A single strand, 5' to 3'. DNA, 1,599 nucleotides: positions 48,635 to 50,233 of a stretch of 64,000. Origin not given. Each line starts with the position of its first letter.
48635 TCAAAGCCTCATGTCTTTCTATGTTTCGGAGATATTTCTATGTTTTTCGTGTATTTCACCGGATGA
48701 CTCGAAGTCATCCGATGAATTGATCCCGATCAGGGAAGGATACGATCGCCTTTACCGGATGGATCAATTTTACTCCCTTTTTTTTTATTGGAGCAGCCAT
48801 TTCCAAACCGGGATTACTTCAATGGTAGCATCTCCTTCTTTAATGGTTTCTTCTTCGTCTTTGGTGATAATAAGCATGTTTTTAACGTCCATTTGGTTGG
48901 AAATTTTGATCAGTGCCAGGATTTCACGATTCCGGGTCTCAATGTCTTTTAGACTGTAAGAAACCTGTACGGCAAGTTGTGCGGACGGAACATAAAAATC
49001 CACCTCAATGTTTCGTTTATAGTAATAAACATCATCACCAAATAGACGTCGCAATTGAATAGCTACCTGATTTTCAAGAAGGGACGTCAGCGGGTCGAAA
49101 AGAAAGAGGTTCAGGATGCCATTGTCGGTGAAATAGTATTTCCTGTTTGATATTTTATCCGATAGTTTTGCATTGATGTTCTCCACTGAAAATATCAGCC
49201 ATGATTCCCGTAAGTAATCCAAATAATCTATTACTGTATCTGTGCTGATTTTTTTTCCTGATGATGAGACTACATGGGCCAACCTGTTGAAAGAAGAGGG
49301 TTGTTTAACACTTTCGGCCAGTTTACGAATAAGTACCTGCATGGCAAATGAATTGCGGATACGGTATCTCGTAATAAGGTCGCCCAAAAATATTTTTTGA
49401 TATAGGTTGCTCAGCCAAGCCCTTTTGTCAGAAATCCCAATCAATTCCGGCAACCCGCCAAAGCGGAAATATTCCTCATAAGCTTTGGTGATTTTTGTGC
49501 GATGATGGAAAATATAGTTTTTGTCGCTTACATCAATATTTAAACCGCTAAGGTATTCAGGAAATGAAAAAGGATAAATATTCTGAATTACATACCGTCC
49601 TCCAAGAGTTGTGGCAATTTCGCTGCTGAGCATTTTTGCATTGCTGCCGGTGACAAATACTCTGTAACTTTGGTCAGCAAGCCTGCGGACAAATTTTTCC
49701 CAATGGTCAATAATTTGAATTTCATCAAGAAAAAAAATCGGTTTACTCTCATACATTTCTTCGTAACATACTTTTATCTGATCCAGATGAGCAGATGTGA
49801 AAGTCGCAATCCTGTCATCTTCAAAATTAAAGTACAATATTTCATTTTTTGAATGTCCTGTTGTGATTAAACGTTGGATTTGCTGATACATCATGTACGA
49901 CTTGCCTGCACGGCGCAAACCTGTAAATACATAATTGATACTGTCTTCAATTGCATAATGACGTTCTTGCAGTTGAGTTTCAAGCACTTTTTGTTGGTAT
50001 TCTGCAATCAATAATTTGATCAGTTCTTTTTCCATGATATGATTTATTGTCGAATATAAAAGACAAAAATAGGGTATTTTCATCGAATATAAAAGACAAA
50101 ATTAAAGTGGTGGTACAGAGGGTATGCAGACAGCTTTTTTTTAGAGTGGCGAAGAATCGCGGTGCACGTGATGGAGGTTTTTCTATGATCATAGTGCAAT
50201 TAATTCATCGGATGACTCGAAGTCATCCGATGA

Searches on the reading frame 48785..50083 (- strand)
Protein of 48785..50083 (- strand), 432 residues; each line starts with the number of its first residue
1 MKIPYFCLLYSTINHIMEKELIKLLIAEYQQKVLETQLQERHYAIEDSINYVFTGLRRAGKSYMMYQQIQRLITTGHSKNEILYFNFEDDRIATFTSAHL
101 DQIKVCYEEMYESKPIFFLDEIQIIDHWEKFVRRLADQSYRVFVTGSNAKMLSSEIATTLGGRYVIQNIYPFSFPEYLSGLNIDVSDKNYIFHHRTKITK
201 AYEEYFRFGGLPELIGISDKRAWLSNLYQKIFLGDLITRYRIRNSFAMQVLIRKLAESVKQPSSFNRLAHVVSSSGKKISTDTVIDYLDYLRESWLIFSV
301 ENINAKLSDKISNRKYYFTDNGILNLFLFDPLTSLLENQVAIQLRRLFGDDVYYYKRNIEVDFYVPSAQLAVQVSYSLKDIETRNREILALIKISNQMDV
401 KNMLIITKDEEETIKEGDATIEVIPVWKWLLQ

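Call 41: search_protein_families(library=pfam, proteins=[window:48785-50083:-], max_evalue=0.001)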
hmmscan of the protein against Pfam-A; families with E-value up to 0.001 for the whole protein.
window:48785-50083:- (432 aa): 2 families
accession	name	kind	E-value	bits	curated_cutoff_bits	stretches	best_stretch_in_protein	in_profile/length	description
PF13173.12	AAA_14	-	7.9e-35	120.1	27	1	51-178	5-129/129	AAA domain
PF13635.12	DUF4143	-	2.6e-12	47.2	28.1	1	238-367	6-147/160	Domain of unknown function (DUF4143)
